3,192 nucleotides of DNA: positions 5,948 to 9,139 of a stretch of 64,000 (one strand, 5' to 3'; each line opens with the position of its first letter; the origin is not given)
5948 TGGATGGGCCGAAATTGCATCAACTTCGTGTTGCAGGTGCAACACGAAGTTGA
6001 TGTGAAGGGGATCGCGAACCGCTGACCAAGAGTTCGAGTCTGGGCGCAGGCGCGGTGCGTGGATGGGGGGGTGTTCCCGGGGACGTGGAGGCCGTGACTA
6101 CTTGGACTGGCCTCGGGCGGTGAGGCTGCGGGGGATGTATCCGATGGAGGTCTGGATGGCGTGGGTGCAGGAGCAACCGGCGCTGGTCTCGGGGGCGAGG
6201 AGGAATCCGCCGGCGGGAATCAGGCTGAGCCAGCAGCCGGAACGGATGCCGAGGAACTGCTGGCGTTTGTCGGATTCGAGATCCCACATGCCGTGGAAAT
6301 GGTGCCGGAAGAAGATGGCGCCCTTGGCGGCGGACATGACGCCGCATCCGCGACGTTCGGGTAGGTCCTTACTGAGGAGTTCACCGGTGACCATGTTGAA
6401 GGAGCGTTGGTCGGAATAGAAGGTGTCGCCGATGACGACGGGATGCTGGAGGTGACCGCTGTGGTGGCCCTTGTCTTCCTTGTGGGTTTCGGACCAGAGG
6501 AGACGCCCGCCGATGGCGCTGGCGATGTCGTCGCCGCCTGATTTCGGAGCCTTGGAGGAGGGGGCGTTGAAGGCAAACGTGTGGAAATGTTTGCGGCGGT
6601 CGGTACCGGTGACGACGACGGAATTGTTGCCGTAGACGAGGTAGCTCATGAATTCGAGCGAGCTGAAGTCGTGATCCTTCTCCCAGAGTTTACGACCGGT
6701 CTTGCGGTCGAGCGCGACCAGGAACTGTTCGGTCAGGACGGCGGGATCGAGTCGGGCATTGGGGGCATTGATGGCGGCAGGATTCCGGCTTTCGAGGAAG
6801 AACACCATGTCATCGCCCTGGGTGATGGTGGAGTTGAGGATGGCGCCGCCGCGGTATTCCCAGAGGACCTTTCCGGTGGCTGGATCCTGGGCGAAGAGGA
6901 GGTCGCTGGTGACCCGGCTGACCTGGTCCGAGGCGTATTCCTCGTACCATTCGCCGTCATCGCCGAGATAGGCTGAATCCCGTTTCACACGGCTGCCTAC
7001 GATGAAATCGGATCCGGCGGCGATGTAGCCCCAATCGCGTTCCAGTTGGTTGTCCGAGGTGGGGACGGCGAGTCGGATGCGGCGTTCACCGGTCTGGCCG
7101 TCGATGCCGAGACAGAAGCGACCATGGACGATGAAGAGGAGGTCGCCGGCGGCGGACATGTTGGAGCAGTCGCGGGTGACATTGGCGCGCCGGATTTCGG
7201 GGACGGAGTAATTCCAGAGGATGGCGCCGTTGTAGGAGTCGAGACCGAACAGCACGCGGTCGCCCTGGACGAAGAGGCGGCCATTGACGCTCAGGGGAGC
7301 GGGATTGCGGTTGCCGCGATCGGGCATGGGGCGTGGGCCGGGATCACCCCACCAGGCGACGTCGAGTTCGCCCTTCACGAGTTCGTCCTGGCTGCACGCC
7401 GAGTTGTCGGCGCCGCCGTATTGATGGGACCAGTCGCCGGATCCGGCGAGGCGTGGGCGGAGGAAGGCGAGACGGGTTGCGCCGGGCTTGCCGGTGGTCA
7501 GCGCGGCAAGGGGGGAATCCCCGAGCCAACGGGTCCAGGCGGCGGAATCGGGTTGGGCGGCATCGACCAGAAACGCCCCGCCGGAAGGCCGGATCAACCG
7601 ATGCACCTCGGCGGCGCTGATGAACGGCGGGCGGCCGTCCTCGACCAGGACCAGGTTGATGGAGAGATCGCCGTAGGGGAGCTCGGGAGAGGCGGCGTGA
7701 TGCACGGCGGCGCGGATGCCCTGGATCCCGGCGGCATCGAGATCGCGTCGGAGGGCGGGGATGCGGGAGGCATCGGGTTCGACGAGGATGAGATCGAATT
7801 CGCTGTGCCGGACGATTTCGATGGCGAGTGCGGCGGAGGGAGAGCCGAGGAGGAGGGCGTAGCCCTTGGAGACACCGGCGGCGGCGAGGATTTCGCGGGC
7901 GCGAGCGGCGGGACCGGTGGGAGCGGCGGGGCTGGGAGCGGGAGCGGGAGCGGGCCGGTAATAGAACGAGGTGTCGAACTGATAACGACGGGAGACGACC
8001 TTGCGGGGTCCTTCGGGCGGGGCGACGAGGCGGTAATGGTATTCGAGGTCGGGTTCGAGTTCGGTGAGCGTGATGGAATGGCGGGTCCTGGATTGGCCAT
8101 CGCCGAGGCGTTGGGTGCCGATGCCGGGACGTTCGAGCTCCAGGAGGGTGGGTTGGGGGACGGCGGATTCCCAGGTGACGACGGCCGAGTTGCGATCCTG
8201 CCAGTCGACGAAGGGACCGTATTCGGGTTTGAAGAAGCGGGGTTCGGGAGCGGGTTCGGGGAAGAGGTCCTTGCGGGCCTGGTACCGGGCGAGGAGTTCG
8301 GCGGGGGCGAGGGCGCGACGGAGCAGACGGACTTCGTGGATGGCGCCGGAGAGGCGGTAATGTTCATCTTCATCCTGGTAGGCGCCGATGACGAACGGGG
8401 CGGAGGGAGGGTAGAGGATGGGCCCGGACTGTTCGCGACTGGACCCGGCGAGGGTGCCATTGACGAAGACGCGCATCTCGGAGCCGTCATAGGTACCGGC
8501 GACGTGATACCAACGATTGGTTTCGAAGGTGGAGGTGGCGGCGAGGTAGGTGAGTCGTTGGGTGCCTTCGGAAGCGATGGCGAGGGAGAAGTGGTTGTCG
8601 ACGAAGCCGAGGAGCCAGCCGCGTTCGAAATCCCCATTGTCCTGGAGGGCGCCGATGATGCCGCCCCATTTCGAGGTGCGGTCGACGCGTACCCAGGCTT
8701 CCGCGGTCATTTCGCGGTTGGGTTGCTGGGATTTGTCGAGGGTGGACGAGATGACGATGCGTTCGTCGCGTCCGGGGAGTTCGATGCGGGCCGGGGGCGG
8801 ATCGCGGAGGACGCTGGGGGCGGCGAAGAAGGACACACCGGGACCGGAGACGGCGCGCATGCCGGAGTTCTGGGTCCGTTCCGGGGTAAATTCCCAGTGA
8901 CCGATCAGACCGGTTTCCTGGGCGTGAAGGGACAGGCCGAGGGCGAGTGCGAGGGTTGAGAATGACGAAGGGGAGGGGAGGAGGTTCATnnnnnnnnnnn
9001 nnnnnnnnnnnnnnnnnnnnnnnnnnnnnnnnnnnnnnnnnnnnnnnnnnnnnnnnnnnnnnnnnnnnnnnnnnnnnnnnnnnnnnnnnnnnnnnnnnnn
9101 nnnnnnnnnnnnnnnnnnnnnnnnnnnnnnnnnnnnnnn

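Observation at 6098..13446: Translationally coupled five-gene operon linking a MacB/FtsX-type ABC pair to two secreted beta-propeller proteins and an unknown anchored protein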

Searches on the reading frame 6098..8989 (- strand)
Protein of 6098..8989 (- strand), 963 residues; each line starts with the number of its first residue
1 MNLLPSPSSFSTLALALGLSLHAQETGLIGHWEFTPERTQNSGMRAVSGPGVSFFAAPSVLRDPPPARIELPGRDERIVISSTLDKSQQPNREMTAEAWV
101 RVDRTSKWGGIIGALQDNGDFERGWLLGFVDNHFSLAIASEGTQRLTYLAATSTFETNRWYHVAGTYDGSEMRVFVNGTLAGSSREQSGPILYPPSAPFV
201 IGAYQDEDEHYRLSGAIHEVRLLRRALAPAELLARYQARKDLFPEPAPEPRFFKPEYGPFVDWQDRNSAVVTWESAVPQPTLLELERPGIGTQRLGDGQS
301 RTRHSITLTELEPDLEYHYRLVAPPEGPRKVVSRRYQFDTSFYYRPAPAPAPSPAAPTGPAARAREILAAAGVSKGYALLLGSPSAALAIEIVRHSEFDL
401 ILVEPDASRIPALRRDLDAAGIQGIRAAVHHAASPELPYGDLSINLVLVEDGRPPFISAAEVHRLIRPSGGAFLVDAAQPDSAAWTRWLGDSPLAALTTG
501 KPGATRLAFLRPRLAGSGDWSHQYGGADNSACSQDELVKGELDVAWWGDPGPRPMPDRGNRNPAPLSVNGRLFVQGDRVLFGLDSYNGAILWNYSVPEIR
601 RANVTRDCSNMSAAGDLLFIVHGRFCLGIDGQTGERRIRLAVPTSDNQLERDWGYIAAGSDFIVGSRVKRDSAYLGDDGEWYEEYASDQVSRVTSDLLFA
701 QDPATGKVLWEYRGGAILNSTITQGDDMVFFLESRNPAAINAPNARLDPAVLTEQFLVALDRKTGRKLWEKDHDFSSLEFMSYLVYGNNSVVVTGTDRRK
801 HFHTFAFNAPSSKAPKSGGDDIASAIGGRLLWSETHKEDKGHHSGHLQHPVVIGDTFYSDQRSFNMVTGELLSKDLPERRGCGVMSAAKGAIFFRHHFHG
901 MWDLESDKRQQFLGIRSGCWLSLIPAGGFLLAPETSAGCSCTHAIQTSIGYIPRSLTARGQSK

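Call 4: search_protein_families(library=pfam, proteins=[window:6098-8989:-], max_evalue=0.01)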
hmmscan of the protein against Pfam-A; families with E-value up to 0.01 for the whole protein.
window:6098-8989:- (963 aa): 5 families
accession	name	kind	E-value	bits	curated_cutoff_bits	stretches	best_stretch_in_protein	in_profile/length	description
PF13385.13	Laminin_G_3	-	7.9e-28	97.9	27.6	1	85-231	10-149/151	Concanavalin A-like lectin/glucanases superfamily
PF13360.13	PQQ_2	-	7.1e-12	45.9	27.6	2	694-844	41-154/233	Outer membrane protein assembly factor BamB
PF16656.11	Pur_ac_phosph_N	-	0.00052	21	30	1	298-340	55-93/93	Purple acid Phosphatase, N-terminal domain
PF01011.28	PQQ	-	0.0009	18.5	26.7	0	699-776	500-579/595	Glucose/ethanol/alcohol dehydrogenase, beta-propeller domain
PF25293.1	Beta-prop_EMC1_N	-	0.0082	16.3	34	0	736-813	110-188/219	EMC1 N-terminal beta-propeller domain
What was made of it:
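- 6098..8989 (-): g5: exported protein. LamG (28-223), FN3-like sandwich (257-339), degenerate class I methyltransferase-like Rossmann domain (359-510; 7460-7915), then a BamB-like propeller (540-953). Invariant Cys882, Cys919 and Cys939-Ser-Cys941 (6167-6178). Pfam hits (call 4).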

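Call 5: search_protein_families(library=ncbifam, proteins=[window:6098-8989:-], max_evalue=0.01)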
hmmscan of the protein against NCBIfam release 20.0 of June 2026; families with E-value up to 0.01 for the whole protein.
window:6098-8989:- (963 aa): 4 families
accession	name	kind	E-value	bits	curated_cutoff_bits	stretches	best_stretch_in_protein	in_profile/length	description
TIGR04528.1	acido_non_PQQ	subfamily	1.7e-05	23.8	650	0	563-667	52-149/493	acido-empty-quinoprotein group A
NF052521.1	TafC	equivalog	9.7e-05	21.6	410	1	131-238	259-362/373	TafC family fimbrial protein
TIGR03075.1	PQQ_enz_alc_DH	subfamily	0.00092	17.9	480.05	0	744-794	116-170/530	PQQ-dependent dehydrogenase, methanol/ethanol family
TIGR03300.1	assembly_YfgL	equivalog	0.0021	16.8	285.2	0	757-779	117-179/377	outer membrane protein assembly factor BamB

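Call 34: search_solved_structures(query=window:6098-8989:-, max_evalue=0.01)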
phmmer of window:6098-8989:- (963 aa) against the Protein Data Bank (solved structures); distinct sequences matched with E-value up to 0.01: 6.
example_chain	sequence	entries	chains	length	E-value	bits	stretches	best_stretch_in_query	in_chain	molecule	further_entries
8sl1_A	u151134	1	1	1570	1.3e-12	49.6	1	71-212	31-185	Pappalysin-2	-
8hgg_C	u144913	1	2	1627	5.4e-08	34.3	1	63-198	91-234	Pappalysin-1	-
7y5n_C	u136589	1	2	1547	5.4e-08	34.3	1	63-198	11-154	Pappalysin-1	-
8a7d_C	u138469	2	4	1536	5.5e-08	34.3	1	63-198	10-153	Pappalysin-1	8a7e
7ufg_A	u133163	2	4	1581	5.6e-08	34.3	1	63-198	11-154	Pappalysin-1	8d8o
7y5q_A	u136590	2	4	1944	5.8e-08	34.2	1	63-198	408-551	Maltose/maltodextrin-binding periplasmic protein,Pappalysin-1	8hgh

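Call 44: find_homologous_proteins(query=window:6098-8989:-, max_evalue=0.00001)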
Query window:6098-8989:- (963 aa): 98 proteins with E <= 0.00001 among 8000 candidates.
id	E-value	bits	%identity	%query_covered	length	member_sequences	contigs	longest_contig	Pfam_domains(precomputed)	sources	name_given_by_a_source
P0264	0.0e+0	2156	96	100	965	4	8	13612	PF13360.14,PF13385.14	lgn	-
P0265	0.0e+0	1796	79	99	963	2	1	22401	PF13360.14,PF13385.14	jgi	jgi:outer membrane protein assembly factor BamB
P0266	0.0e+0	1582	70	98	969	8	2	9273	PF01011.29,PF13360.14,PF13385.14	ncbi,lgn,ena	-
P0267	0.0e+0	1540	69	98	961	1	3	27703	PF01011.29,PF13360.14,PF13385.14,PF16656.12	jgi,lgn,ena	-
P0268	0.0e+0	1529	68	98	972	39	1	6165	PF01011.29,PF13360.14,PF13385.14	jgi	jgi:outer membrane protein assembly factor BamB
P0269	0.0e+0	1459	66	98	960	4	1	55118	PF13360.14,PF13385.14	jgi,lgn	-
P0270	0.0e+0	1444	65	98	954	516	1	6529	PF01011.29,PF13360.14,PF13385.14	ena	-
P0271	0.0e+0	1442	65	97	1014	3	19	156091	PF01011.29,PF13360.14,PF13385.14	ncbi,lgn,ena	-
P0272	0.0e+0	1436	65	99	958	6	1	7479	PF01011.29,PF13360.14,PF13385.14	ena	-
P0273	0.0e+0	1435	64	97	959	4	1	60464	PF01011.29,PF13360.14,PF13385.14,PF16656.12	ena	-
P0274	0.0e+0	1432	64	99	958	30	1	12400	PF01011.29,PF13360.14,PF13385.14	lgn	-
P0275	0.0e+0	1429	64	99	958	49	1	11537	PF01011.29,PF13360.14,PF13385.14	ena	-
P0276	0.0e+0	1427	65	98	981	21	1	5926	PF01011.29,PF13360.14,PF13385.14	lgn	-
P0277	0.0e+0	1418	63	98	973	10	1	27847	PF01011.29,PF13360.14,PF13385.14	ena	-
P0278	0.0e+0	1416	65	97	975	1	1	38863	PF01011.29,PF13360.14,PF13385.14,PF16656.12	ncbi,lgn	-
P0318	5.4e-222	758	36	96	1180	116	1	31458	PF13847.13,PF13360.14,PF13649.13,PF13385.14,PF02210.32,PF00054.31,PF08241.19,PF16656.12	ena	-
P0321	5.9e-170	585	34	97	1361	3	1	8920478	PF13360.14,PF13385.14,PF13570.14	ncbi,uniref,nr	ncbi:PQQ-binding-like beta-propeller repeat protein [Fuerstiella marisgermanici]|uniref:Serine/threo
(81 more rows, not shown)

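Call 45: find_encoding_contigs(protein=P0321, flank=10000, max_places=2)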
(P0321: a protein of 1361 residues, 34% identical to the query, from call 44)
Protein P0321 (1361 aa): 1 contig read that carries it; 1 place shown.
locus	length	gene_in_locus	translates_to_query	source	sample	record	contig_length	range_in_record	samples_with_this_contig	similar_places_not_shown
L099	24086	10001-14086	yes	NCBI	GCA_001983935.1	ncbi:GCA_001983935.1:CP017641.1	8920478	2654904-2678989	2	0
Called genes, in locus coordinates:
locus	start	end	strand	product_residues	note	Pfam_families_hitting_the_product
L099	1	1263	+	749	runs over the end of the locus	PF07583:PSCyt2, PF07587:PSD1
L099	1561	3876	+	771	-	PF04151:PPC (weak)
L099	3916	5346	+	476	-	PF07394:DUF1501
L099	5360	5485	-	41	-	-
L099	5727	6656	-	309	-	PF10604:Polyketide_cyc2, PF06445:GyrI-like, PF14526:Cass2 (weak)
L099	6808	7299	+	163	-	PF00300:His_Phos_1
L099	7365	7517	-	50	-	-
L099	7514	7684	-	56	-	-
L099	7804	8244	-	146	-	PF00011:HSP20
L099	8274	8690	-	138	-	PF00011:HSP20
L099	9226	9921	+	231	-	PF08713:DNA_alkylation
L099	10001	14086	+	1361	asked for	PF13360:PQQ_2, PF13570:Beta-prop_ACSF4, PF13360:PQQ_2 (weak), PF13385:Laminin_G_3, PF13360:PQQ_2 (weak)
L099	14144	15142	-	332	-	PF08240:ADH_N, PF00107:ADH_zinc_N, PF13602:ADH_zinc_N_2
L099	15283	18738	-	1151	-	PF00873:ACR_tran, PF03176:MMPL (faint), PF00873:ACR_tran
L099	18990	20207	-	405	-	PF00364:Biotin_lipoyl (faint), PF25917:BSH_RND, PF25973:BSH_CzcB (weak), PF25984:BSH_YknX (faint), PF25876:HH_MFP_RND (weak), PF25944:Beta-barrel_RND, PF25967:RND-MFP_C, PF25989:YknX_C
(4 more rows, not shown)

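Call 46: find_encoding_contigs(protein=P0318, flank=10000, max_places=2)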
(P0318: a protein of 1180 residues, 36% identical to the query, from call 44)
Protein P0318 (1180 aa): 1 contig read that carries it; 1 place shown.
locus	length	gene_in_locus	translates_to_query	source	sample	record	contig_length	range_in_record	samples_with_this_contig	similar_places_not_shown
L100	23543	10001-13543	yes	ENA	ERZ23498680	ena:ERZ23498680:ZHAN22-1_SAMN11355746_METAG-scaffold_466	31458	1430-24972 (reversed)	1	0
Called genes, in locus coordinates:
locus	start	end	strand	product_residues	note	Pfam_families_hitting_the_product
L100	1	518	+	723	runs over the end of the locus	PF17191:RecG_wedge, PF01336:tRNA_anti-codon, PF00270:DEAD, PF04851:ResIII, PF00271:Helicase_C, PF19833:RecG_dom3_C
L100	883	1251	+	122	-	-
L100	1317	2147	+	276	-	PF12728:HTH_17 (weak)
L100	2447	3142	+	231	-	PF00691:OmpA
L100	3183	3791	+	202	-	PF00691:OmpA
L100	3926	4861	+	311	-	PF00398:RrnaAD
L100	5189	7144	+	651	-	PF01807:Zn_ribbon_DnaG, PF08275:DNAG_N, PF01751:Toprim, PF13362:Toprim_3 (weak), PF13662:Toprim_4, PF13155:Toprim_2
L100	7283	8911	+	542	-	PF03979:Sigma70_r1_1, PF00140:Sigma70_r1_2, PF04542:Sigma70_r2, PF04539:Sigma70_r3, PF04545:Sigma70_r4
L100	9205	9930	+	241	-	PF24481:CT398_CC, PF02591:Zn_ribbon_9 (weak)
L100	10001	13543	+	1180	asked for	PF13385:Laminin_G_3, PF00054:Laminin_G_1 (faint), PF13385:Laminin_G_3, PF16656:Pur_ac_phosph_N (weak), PF08241:Methyltransf_11, PF13649:Methyltransf_25, PF13847:Methyltransf_31, PF13360:PQQ_2 (weak), +1 more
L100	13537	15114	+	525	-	PF01011:PQQ (faint), PF13360:PQQ_2, PF13570:Beta-prop_ACSF4, PF13360:PQQ_2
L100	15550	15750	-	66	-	-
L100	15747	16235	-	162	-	PF20382:DUF6677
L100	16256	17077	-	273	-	PF00005:ABC_tran, PF13304:AAA_21 (faint)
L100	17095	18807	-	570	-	PF10502:Peptidase_S26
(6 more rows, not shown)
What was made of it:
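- g4/g5-like proteins occur on their own in Fuerstiella and in another Planctomycetota contig (calls 45, 46).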

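Call 56: predict_structure(alignment_id=A2)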
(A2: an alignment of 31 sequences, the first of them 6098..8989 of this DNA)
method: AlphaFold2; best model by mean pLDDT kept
length: 963 residues; sequences in the alignment: 31
mean_pLDDT: 83.6   pTM: 0.73
mean pLDDT of the five models: 83.6, 82.7, 82.0, 81.6, 78.3
residues with pLDDT >= 90: 427; 70-90: 385; 50-70: 108; < 50: 43
segments of 3 or more residues with pLDDT < 50: 1-8, 18-23, 554-560, 675-681, 842-845, 937-939
pLDDT, mean of each block of 10 residues (from residue 1): 41 50 72 88 86 85 84 86 85 96 90 88 93 96 92 92 97 97 95 90 83 94 96 94 75 88 91 93 87 89 95 89 87 88 83 68 87 91 90 92 93 92 84 88 93 88 93 84 86 75 66 92 80 89 81 47 80 83 90 84 62 91 91 92 73 88 89 50 64 90 93 92 91 94 84 95 94 90 87 88 91 58 76 83 55 86 89 75 75 77 84 61 86 61 65 83 52
secondary structure, 60 per line:
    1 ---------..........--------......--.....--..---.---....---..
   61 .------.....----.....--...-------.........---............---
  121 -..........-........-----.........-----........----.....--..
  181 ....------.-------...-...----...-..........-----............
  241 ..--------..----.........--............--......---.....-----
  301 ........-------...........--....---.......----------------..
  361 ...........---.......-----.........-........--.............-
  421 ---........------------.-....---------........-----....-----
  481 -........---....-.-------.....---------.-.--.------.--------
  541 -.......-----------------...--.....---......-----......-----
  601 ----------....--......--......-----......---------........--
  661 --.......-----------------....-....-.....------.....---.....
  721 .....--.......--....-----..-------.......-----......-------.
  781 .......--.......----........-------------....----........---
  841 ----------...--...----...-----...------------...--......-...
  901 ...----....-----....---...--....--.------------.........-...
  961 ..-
elements in order (helices of 4 or more, strands of 3 or more residues): H10-19 E28-33 E52-55 E59-61 E68-72 E77-81 E94-102 E106-117 E122-131 E133-140 E146-154 E160-167 E172-176 E179-184 E199-201 E203-205 E210-212 E214-223 H229-242 E257-265 E268-279 E282-287 E291-295 E301-308 E316-326 E329-332 E336-339 H359-371 E375-381 H387-395 E397-404 H407-419 E427-431 E446-449 H459-465 E472-475 H482-489 H493-496 E506-510 E542-548 E566-568 E571-575 E579-584 E590-595 E611-614 E617-622 E625-630 E636-641 E651-658 E663-669 H687-690 E692-695 E697-701 E708-712 E716-725 E728-734 H737-740 E755-761 E767-772 E780-787 E790-796 E801-808 H822-825 E830-837 E851-853 E856-858 E863-865 E871-873 E886-888 E891-896 E898-903 E908-911 E924-926 E929-932 E948-953 H958-962
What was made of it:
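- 6098..8989 (-): AlphaFold pLDDT 83.6, with residues 937-939 below 50 (call 56).
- Checked: The g5 'FN3-like' and 'methyltransferase-like' parts appear in the AlphaFold model as a beta-sandwich (257-339) and a Rossmann-type alpha/beta domain (359-510) (call 56).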

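Call 58: fold_search(model_id=the predicted structure, library=pdb)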
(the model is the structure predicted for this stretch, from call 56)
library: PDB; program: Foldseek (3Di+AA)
matches with E <= 10: 1970; with E <= 0.001: 315
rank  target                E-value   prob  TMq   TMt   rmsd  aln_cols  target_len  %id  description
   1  8orr                  2.8e-12  1.00  0.27  0.65   6.2       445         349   12  Outer membrane protein assembly factor BamB from Klebsiella pneumoniae (released 2024-04-24)
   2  7tt2_B                8.0e-12  1.00  0.26  0.64   6.4       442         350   11  BamABCDE bound to substrate EspP class 3 (released 2022-03-30)
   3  9mgf_B                8.9e-12  1.00  0.27  0.62   6.0       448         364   12  beta-barrel assembly machine from Escherichia coli in a middle state of substrate assembly (released 2025-12-17)
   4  5ayw_B                1.9e-11  1.00  0.26  0.64   6.7       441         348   12  Structure of a membrane complex (released 2016-02-24)
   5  8d8o_B                5.2e-11  1.00  0.16  0.14  28.1       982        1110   11  Cryo-EM structure of substrate unbound PAPP-A (released 2022-09-28)
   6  8qp5_B                8.2e-11  1.00  0.27  0.63   6.1       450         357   12  Release Complex: BAM bound EspP (SurA released) (released 2024-09-25)
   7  4imm_A                8.7e-11  1.00  0.25  0.63   6.4       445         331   11  The crystal structure of BamB from Moraxella catarrhalis (released 2014-03-26)
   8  8qft                  8.7e-11  1.00  0.19  0.16  11.8       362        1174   11  X-ray structure of non-toxic non-hemagglutinin (NTNH) protein from botulinum neurotoxin serotype X (released 2024-08-14)
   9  8sl1_A                1.9e-10  1.00  0.15  0.17  22.4       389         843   15  Cryo-EM structure of PAPP-A2 (released 2023-11-08)
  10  4kbb_B                2.4e-10  1.00  0.18  0.38  13.9       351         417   10  Structure of Botulinum neurotoxin B binding domain in complex with both synaptotagmin II and GD1a (released 2013-07-03)
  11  7ufg_B                3.0e-10  1.00  0.15  0.12  23.6       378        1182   14  Cryo-EM structure of PAPP-A in complex with IGFBP5 (released 2022-09-28)
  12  7ufg_A                3.3e-10  1.00  0.15  0.12  23.6       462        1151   14  Cryo-EM structure of PAPP-A in complex with IGFBP5 (released 2022-09-28)
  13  7y5n_C                4.3e-10  1.00  0.14  0.12  23.4       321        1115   16  Structure of 1:1 PAPP-A.ProMBP complex(half map) (released 2023-01-11)
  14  2ovr_B                4.8e-10  1.00  0.28  0.55   9.2       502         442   12  Structure of the Skp1-Fbw7-CyclinEdegN complex (released 2007-04-24)
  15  5vid_C                4.8e-10  1.00  0.18  0.37  14.6       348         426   12  Receptor binding domain of BoNT/B in complex with mini-protein binder Bot.0671.2 (released 2017-09-20)
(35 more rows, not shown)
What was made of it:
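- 6098..8989 (-): Foldseek BamB E 2.8e-12, TM 0.65 (call 58).
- On BamB (g4, g5 propellers): Fold match E 2.8e-12, TM 0.65 (call 58).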
